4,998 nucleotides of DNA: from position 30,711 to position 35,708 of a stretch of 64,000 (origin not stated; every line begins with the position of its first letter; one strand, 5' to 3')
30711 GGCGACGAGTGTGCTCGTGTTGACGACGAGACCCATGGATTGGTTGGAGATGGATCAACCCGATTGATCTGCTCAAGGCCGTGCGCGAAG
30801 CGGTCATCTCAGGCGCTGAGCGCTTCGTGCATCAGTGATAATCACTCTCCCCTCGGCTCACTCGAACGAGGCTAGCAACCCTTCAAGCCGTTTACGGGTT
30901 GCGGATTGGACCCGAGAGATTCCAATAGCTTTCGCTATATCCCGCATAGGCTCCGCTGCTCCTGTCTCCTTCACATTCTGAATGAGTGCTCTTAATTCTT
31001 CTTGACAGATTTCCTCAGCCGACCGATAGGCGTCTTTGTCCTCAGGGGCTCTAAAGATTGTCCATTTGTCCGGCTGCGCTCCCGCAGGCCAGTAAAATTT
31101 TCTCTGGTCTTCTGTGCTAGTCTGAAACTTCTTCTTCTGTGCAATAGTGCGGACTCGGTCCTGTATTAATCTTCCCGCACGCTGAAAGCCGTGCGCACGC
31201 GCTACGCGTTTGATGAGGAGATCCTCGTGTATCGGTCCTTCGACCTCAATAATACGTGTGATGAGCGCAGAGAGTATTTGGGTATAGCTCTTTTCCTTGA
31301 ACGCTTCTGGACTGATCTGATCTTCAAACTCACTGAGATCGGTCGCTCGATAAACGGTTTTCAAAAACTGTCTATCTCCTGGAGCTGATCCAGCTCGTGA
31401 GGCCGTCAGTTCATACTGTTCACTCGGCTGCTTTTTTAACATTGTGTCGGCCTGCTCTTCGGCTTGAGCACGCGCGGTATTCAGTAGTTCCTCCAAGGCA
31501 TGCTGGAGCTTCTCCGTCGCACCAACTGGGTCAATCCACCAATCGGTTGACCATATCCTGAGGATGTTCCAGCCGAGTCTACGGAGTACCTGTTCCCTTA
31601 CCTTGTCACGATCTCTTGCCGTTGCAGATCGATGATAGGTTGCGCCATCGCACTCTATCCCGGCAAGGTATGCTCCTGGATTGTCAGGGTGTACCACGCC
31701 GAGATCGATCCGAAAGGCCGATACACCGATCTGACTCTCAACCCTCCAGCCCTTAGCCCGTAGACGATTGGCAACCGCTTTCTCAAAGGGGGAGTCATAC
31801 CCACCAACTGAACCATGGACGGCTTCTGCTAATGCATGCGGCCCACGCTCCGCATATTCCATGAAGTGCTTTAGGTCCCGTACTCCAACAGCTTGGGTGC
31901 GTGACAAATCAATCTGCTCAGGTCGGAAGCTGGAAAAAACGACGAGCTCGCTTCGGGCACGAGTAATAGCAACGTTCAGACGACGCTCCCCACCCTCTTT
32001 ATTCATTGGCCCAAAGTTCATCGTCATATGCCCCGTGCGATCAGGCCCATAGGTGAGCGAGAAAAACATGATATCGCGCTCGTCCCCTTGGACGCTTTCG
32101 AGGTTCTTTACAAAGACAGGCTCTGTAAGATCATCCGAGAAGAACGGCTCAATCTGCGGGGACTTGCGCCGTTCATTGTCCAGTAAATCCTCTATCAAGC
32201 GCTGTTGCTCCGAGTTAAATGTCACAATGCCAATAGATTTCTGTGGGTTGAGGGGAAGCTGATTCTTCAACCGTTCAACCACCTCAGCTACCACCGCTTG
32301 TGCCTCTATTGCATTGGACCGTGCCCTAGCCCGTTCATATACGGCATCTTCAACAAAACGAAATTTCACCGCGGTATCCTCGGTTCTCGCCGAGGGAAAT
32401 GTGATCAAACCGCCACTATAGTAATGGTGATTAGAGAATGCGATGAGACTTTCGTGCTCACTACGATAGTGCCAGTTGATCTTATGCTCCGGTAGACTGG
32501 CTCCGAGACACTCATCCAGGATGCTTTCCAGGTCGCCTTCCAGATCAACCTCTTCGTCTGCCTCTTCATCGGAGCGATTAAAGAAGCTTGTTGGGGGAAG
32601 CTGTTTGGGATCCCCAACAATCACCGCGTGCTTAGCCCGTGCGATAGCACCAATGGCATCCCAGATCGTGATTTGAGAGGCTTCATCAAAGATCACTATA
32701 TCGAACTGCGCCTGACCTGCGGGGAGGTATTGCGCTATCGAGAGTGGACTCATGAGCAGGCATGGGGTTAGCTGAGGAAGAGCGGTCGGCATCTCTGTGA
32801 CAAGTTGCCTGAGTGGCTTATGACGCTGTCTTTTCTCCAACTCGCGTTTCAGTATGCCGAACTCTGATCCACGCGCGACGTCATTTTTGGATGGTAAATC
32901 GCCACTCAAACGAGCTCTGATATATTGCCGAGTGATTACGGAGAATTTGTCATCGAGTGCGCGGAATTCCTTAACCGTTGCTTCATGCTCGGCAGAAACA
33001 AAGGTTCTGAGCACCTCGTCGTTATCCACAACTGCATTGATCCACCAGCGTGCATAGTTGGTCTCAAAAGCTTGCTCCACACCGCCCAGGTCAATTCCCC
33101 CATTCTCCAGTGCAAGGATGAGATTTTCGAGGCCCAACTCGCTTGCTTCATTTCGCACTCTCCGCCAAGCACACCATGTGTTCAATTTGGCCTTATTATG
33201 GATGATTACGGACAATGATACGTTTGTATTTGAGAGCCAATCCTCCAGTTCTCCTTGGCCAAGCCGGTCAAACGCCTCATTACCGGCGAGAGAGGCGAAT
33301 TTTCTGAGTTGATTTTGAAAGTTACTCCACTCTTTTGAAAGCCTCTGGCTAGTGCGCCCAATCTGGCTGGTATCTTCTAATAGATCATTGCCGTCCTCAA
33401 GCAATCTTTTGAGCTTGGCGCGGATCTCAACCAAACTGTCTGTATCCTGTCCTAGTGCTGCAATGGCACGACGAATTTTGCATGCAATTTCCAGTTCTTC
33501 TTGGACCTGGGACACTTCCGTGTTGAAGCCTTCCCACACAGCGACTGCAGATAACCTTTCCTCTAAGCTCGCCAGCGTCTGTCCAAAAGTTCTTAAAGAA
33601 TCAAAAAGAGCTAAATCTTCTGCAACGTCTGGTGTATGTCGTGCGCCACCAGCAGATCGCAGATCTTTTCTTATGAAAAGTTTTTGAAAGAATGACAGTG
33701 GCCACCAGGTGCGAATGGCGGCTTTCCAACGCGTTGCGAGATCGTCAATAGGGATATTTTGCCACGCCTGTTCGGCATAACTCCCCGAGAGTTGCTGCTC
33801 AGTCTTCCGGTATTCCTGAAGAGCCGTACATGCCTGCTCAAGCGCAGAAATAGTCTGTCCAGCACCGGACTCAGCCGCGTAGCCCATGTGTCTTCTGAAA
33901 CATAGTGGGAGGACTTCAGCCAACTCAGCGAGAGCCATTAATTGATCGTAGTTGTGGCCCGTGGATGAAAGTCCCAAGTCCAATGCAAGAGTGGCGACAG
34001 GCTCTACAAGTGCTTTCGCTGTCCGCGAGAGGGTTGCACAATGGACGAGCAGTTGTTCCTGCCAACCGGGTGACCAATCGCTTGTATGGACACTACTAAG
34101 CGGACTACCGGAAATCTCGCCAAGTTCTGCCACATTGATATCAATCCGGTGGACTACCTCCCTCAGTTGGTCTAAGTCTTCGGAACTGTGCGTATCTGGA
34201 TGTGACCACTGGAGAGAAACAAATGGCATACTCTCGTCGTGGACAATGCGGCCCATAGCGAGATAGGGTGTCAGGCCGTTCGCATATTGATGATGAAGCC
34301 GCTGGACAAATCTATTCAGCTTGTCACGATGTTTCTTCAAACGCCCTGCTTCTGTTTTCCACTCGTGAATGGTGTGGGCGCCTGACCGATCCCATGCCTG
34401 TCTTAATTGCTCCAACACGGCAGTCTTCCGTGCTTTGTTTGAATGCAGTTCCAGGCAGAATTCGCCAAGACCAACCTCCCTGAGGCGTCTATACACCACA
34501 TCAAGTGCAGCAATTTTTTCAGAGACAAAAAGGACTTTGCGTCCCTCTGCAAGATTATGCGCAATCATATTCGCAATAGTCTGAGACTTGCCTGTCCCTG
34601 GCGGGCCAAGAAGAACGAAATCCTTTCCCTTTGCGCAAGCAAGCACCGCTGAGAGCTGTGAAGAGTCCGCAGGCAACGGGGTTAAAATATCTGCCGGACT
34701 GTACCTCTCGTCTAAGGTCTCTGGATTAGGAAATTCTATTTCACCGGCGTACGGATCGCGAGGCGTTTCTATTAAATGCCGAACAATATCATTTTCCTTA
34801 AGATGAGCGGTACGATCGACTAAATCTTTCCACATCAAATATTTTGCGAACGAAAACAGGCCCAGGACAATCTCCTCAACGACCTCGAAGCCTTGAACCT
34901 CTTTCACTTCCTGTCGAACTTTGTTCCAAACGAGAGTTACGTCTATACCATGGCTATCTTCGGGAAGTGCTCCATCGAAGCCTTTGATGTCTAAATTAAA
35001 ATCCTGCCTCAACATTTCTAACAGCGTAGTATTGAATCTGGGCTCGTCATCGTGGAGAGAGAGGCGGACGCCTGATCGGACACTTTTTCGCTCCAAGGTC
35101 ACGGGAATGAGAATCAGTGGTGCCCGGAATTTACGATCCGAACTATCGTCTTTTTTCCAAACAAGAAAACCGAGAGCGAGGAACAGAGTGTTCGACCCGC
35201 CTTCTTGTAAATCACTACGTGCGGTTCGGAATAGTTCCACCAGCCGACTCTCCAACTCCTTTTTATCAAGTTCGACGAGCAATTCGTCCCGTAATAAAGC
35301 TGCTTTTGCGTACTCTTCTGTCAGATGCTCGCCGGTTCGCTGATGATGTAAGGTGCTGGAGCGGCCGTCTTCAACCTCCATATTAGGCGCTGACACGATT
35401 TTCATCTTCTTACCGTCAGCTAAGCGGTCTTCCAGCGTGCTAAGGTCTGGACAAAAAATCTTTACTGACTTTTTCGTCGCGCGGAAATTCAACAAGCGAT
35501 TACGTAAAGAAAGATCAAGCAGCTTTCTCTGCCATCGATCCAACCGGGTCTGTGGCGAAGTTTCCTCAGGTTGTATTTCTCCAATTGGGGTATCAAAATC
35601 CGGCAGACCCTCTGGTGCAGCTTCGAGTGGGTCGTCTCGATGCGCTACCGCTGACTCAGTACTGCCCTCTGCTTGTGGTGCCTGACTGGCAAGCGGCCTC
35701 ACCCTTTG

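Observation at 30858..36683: Intact 1941-aa DUF4011-helicase-Vsr-like nuclease-DUF3320 gene in a low-GC island: Hhe-like defence candidate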

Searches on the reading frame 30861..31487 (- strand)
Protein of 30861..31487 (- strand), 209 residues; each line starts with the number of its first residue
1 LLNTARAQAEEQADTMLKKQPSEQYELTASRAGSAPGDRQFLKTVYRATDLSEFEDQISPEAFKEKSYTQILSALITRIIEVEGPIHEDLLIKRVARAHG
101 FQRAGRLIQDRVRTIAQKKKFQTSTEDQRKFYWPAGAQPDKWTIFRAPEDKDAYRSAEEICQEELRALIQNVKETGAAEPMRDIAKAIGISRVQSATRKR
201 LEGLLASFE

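Call 26: search_protein_families(library=pfam, proteins=[window:30861-31487:-], max_evalue=10)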
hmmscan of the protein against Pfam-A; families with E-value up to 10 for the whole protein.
seq(209 aa): 2 families
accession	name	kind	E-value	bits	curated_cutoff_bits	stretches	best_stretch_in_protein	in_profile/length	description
PF11784.13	DUF3320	-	1.3e-19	70.3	25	1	63-109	3-49/50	Protein of unknown function (DUF3320)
PF13404.12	HTH_AsnC-type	-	0.029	14.6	27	1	165-202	9-42/42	AsnC-type helix-turn-helix domain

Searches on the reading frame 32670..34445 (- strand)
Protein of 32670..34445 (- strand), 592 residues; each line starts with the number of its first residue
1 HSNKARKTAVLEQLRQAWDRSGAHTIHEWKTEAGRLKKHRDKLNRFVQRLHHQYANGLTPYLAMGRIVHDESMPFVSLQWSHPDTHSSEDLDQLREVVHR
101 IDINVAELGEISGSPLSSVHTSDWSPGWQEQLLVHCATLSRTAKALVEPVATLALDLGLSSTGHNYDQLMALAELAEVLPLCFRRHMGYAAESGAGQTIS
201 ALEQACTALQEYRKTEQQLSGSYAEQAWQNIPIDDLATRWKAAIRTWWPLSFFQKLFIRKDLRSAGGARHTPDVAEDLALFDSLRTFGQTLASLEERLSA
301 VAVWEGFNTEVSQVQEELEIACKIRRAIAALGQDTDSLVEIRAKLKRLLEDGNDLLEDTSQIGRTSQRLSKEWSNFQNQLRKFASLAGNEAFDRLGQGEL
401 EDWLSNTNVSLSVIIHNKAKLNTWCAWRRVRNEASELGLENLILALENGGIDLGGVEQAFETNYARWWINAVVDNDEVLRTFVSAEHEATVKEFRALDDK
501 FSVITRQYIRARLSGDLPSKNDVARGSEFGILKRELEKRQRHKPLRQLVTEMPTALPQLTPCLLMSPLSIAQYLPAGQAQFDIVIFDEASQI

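Call 26: search_protein_families(library=pfam, proteins=[window:32670-34445:-], max_evalue=10)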
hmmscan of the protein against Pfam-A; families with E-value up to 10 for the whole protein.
seq(592 aa): 3 families
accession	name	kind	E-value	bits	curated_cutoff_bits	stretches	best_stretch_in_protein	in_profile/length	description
PF11014.13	DUF2852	-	0.081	13.5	22.5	0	6-52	54-101/116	Protein of unknown function (DUF2852)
PF14523.12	Syntaxin_2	-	0.17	12.3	26.5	1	323-371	18-65/134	Syntaxin-like protein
PF24430.1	DUF7553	-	1.3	10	27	1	4-50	19-64/85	Family of unknown function (DUF7553)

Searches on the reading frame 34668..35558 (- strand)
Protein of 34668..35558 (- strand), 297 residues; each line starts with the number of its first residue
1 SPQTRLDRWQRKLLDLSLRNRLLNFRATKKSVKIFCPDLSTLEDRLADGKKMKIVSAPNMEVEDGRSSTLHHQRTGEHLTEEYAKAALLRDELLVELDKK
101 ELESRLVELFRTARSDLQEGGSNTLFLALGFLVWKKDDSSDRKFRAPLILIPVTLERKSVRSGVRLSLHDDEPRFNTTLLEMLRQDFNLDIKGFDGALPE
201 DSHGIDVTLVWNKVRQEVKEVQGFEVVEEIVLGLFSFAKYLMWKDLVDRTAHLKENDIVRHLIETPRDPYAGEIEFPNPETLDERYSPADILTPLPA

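Call 56: predict_structure(alignment_id=A2)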
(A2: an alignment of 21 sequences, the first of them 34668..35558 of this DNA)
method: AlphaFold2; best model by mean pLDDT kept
length: 297 residues; sequences in the alignment: 21
mean_pLDDT: 79.1   pTM: 0.72
mean pLDDT of the five models: 79.1, 78.5, 77.8, 76.5, 74.3
residues with pLDDT >= 90: 81; 70-90: 131; 50-70: 80; < 50: 5
segments of 3 or more residues with pLDDT < 50: none
pLDDT, mean of each block of 10 residues (from residue 1): 61 62 84 90 87 86 56 71 88 92 91 79 83 84 90 87 87 86 84 85 85 92 91 78 62 69 67 63 73 52
secondary structure, 60 per line:
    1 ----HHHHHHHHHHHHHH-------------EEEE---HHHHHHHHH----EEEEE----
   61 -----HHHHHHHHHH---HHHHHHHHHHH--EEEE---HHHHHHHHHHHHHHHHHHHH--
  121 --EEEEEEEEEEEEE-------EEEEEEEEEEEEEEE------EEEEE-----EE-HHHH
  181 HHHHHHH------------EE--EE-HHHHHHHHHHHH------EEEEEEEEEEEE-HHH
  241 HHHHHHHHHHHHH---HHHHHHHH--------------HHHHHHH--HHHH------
elements in order: H5-18 E32-35 H39-47 E52-56 H66-75 H79-89 E92-95 H99-118 E123-135 E143-157 E164-168 H177-187 H207-218 E225-236 H238-253 H257-264 H279-285 H288-291
